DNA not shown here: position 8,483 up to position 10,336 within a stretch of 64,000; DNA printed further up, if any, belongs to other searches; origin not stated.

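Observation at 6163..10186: fcl flanked by two reciprocal GT2-methyltransferase fusions (MT-GT2 and GT2-MT) in one operon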

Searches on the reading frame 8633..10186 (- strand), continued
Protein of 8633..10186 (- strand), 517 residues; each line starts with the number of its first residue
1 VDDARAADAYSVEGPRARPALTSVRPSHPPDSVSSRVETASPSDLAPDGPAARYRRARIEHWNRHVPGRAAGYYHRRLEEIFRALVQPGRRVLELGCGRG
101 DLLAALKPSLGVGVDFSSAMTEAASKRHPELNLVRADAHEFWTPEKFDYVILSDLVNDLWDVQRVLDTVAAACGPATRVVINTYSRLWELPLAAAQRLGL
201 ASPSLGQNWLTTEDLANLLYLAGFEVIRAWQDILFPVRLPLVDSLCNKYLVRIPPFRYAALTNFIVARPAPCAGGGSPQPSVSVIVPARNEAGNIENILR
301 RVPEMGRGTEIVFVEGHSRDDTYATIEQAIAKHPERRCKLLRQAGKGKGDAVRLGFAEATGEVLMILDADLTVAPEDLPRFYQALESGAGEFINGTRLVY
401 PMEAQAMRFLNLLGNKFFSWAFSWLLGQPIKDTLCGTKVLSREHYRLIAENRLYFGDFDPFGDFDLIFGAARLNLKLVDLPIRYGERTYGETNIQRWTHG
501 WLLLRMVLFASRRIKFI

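Call 61: search_protein_families(library=ncbifam, proteins=[L068:6430-7440:-, L068:5409-6380:-, L068:3088-4380:-, L068:1435-3087:-, L068:556-1398:-, L068:10809-12452:-, L068:12468-14999:-, L068:15820-17373:-, L022:7359-8486:-, L022:8425-9525:-], max_evalue=0.00001)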
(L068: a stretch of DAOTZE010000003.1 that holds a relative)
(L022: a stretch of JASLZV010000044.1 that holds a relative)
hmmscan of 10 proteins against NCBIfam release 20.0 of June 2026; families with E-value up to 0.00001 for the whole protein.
L068:6430-7440:- (336 aa): 21 families
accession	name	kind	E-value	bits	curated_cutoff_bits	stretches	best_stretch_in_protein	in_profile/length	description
TIGR01179.1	galE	equivalog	8.3e-34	116.9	262.3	1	6-304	2-314/332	UDP-glucose 4-epimerase GalE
TIGR01181.1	dTDP_gluc_dehyt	equivalog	7.3e-26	91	365.1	1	6-311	2-307/321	dTDP-glucose 4,6-dehydratase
TIGR04180.1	EDH_00030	hypoth_equivalog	3.6e-23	82.1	475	1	6-270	1-260/297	NAD-dependent 4,6-dehydratase LegB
TIGR02197.1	heptose_epim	equivalog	4.6e-19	68.7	274.6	1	6-275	1-270/316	ADP-glyceromanno-heptose 6-epimerase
NF007956.0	PRK10675.1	subfamily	1.8e-17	63.5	394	1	5-165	2-162/338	UDP-glucose 4-epimerase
NF043036.1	ErythonDh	equivalog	6.7e-15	55.1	325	1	5-163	2-159/321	D-erythronate dehydrogenase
TIGR01214.1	rmlD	equivalog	3.4e-14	52.6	224.05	1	6-190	2-159/285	dTDP-4-dehydrorhamnose reductase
NF008872.0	PRK11908.1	equivalog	1.5e-13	50.5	294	1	4-146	2-137/349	bifunctional UDP-4-keto-pentose/UDP-xylose synthase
TIGR03466.1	HpnA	hypoth_equivalog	3.5e-13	49.2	367.65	1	5-250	2-232/327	hopanoid-associated sugar epimerase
NF007582.0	PRK10217.1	equivalog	2.1e-12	46.8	698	1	4-311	2-327/355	dTDP-glucose 4,6-dehydratase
NF011728.1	PRK15181.1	equivalog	2e-10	40.2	760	1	3-312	15-334/348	Vi polysaccharide biosynthesis UDP-N-acetylglucosaminuronic acid C-4 epimerase TviC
NF005998.1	PRK08125.1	equivalog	9.2e-10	37.5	777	1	2-138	314-443/649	bifunctional UDP-4-amino-4-deoxy-L-arabinose formyltransferase/UDP-glucuronic acid oxidase ArnA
NF041293.1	G6PDh_Azf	equivalog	4.4e-09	36.1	400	1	4-128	3-116/252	NAD-dependent glucose-6-phosphate dehydrogenase Azf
NF042423.1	oxyalk_red_Shew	equivalog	8.7e-09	34.9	580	1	4-169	9-162/331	2-alkyl-3-oxoalkanoate reductase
NF042422.1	oxyalk_red_OleD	equivalog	2.8e-08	33.5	580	1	5-183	2-170/329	2-alkyl-3-oxoalkanoate reductase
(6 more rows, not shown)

L068:5409-6380:- (323 aa): 14 families
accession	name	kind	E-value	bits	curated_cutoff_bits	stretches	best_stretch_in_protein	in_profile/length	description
NF047922.1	GDPFucSynFcl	equivalog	6.5e-89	298.4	500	1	7-321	1-307/308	GDP-L-fucose synthase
TIGR01181.1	dTDP_gluc_dehyt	equivalog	3.5e-27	95.3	365.1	1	11-321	2-317/321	dTDP-glucose 4,6-dehydratase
TIGR04180.1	EDH_00030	hypoth_equivalog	9.1e-26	90.6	475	1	65-301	69-295/297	NAD-dependent 4,6-dehydratase LegB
TIGR01179.1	galE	equivalog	2.6e-24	85.7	262.3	1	10-320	1-330/332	UDP-glucose 4-epimerase GalE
NF007490.0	PRK10084.1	subfamily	6.5e-19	68.1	649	1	144-321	164-340/361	dTDP-glucose 4,6-dehydratase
NF007582.0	PRK10217.1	equivalog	9.4e-15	54.5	698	1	9-320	2-336/355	dTDP-glucose 4,6-dehydratase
TIGR02197.1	heptose_epim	equivalog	6.4e-14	51.8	274.6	1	11-317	1-315/316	ADP-glyceromanno-heptose 6-epimerase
NF042422.1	oxyalk_red_OleD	equivalog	4.3e-13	49.3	580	1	10-236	2-215/329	2-alkyl-3-oxoalkanoate reductase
TIGR02622.1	CDP_4_6_dhtase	equivalog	8.4e-12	44.9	278.45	0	265-317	278-332/352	CDP-glucose 4,6-dehydratase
NF011728.1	PRK15181.1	equivalog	2e-11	43.5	760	1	70-315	94-337/348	Vi polysaccharide biosynthesis UDP-N-acetylglucosaminuronic acid C-4 epimerase TviC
NF007956.0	PRK10675.1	subfamily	4.9e-10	39.1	394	1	11-316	3-330/338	UDP-glucose 4-epimerase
TIGR03466.1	HpnA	hypoth_equivalog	3.6e-09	35.9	367.65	1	10-200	2-193/327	hopanoid-associated sugar epimerase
NF042423.1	oxyalk_red_Shew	equivalog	1.7e-07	30.6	580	1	7-253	7-238/331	2-alkyl-3-oxoalkanoate reductase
NF008360.0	PRK11150.1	equivalog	1.8e-06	27.4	452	0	11-265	2-253/310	ADP-glyceromanno-heptose 6-epimerase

L068:3088-4380:- (430 aa): 177 families (the best 25 are shown)
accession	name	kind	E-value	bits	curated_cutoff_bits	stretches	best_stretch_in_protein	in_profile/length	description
NF010065.0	PRK13545.1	equivalog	1.7e-60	205.3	538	1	52-257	30-234/549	teichoic acids export protein ATP-binding subunit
NF050108.1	galactan_ABC_ATP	equivalog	3.7e-56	190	400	1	55-258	38-241/244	galactan export ABC transporter ATP-binding subunit Wzt/RfbE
NF010066.0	PRK13546.1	equivalog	1.2e-48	165.8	320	1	55-251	33-228/264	teichoic acids export ABC transporter ATP-binding subunit TagH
TIGR01188.1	drrA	subfamily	3.9e-34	118.3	312.45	1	59-253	6-211/302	daunorubicin resistance ABC transporter, ATP-binding protein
TIGR04521.1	ECF_ATPase_2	equivalog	5.1e-29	101.2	330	2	134-254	111-233/279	energy-coupling factor transporter ATPase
TIGR04520.1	ECF_ATPase_1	equivalog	9.9e-25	87.5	315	2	136-253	106-223/269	energy-coupling factor transporter ATPase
NF010060.0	PRK13537.1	equivalog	3.2e-24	85.4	521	1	61-255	30-235/314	nodulation factor ABC transporter ATP-binding protein NodI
NF010059.0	PRK13536.1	equivalog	5e-24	84.7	549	1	61-255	58-263/342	nodulation factor ABC transporter ATP-binding protein NodI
TIGR01166.1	cbiO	subfamily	1.1e-22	80.4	211.8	2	59-108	5-54/190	cobalt ABC transporter, ATP-binding protein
NF040933.2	ABC_arch_GlcV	equivalog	1.3e-22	80.2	450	2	120-254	95-230/357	glucose ABC transporter ATP-binding protein GlcV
TIGR01288.1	nodI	equivalog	2.3e-22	79.4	424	1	62-255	20-224/303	nodulation factor ABC transporter ATP-binding protein NodI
TIGR02673.1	FtsE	equivalog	4.8e-22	78.7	264.85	2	57-108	13-64/214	cell division ATP-binding protein FtsE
TIGR02769.1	nickel_nikE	equivalog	8.2e-22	77.9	332.55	2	160-251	144-236/265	nickel import ATP-binding protein NikE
TIGR03740.1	galliderm_ABC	subfamily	2.3e-21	76.5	309.75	1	61-249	15-207/223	lantibiotic protection ABC transporter ATP-binding subunit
NF010068.0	PRK13548.1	equivalog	3.6e-21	75.4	261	2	61-108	20-67/261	heme ABC transporter ATP-binding protein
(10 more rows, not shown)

L068:1435-3087:- (550 aa): 1 family
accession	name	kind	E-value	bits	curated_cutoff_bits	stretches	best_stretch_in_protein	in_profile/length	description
NF046086.1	BFO_1060_trans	domain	9.7e-07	28.2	200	0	363-449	214-292/365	BFO_1060 family glycosyltransferase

L068:556-1398:- (280 aa): 1 family
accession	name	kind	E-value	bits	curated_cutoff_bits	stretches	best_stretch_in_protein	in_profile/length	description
NF001244.0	PRK00216.1-5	equivalog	1.3e-06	27.9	216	1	70-166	57-155/236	bifunctional demethylmenaquinone methyltransferase/2-methoxy-6-polyprenyl-1,4-benzoquinol methylase UbiE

L068:10809-12452:- (547 aa): 1 family
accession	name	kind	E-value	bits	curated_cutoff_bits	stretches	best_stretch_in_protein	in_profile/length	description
TIGR03663.1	TIGR03663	subfamily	8.6e-06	25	126.25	1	95-208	71-183/435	flippase activity-associated protein Agl23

L068:12468-14999:- (843 aa): 0 families

L068:15820-17373:- (517 aa): 0 families

L022:7359-8486:- (375 aa): 12 families
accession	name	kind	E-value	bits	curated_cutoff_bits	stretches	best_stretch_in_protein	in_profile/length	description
TIGR01472.1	gmd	equivalog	5.1e-165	548.7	415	1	34-354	1-340/342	GDP-mannose 4,6-dehydratase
TIGR01181.1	dTDP_gluc_dehyt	equivalog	2.1e-31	109.2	365.1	1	36-349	2-308/321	dTDP-glucose 4,6-dehydratase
TIGR04180.1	EDH_00030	hypoth_equivalog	2.9e-31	108.7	475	1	37-339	2-296/297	NAD-dependent 4,6-dehydratase LegB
TIGR02622.1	CDP_4_6_dhtase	equivalog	1.6e-23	83.4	278.45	1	33-166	4-133/352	CDP-glucose 4,6-dehydratase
TIGR01179.1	galE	equivalog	1.1e-20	73.7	262.3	1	36-203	2-162/332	UDP-glucose 4-epimerase GalE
NF007582.0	PRK10217.1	equivalog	1.4e-14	54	698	1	82-349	46-328/355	dTDP-glucose 4,6-dehydratase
NF007490.0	PRK10084.1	subfamily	2.7e-14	52.9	649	1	86-353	49-335/361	dTDP-glucose 4,6-dehydratase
NF011728.1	PRK15181.1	equivalog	1.5e-11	44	760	1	33-340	15-325/348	Vi polysaccharide biosynthesis UDP-N-acetylglucosaminuronic acid C-4 epimerase TviC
NF043036.1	ErythonDh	equivalog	2.2e-08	33.7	325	1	35-193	2-156/321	D-erythronate dehydrogenase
NF007956.0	PRK10675.1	subfamily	2.9e-08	33.2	394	1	35-191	2-154/338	UDP-glucose 4-epimerase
TIGR03466.1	HpnA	hypoth_equivalog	7.1e-07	28.4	367.65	1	35-182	2-134/327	hopanoid-associated sugar epimerase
NF052578.1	StrlDmthSdmBMthl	equivalog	4e-06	26.8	600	1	36-196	3-150/328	sterol demethylase protein SdmB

L022:8425-9525:- (366 aa): 9 families
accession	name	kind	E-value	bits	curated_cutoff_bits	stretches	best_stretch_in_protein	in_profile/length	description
NF040959.1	MamA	equivalog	2.4e-10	40.2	200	1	228-313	117-202/204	magnetosome protein MamA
TIGR02521.1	type_IV_pilW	equivalog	1.3e-09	38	154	1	239-342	88-193/234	type IV pilus biogenesis/stability protein PilW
NF033758.1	gliding_GltE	equivalog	2.6e-09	36.5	225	0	248-291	288-331/411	adventurous gliding motility TPR repeat lipoprotein GltE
TIGR02552.1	LcrH_SycD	equivalog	3.7e-09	36.4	104.8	0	247-294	49-96/136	SycD/LcrH family type III secretion system chaperone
NF033762.1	social_mot_Tgl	equivalog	6.1e-09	35.6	225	1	228-312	43-128/252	social motility TPR repeat lipoprotein Tgl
TIGR02917.1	PEP_TPR_lipo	equivalog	3.5e-08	31.8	312.2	1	247-343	156-252/899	XrtA/PEP-CTERM system TPR-repeat protein PrsT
NF008391.2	PRK11189.1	equivalog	7.9e-08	32.1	250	1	242-309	91-158/297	lipoprotein NlpI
TIGR00990.1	3a0801s09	subfamily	1.5e-07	30.5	757.25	1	248-341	329-422/615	mitochondrial import receptor subunit TOM70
NF002725.1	PRK02603.1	equivalog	2.1e-06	27.9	143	0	257-329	42-117/173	photosystem I assembly protein Ycf3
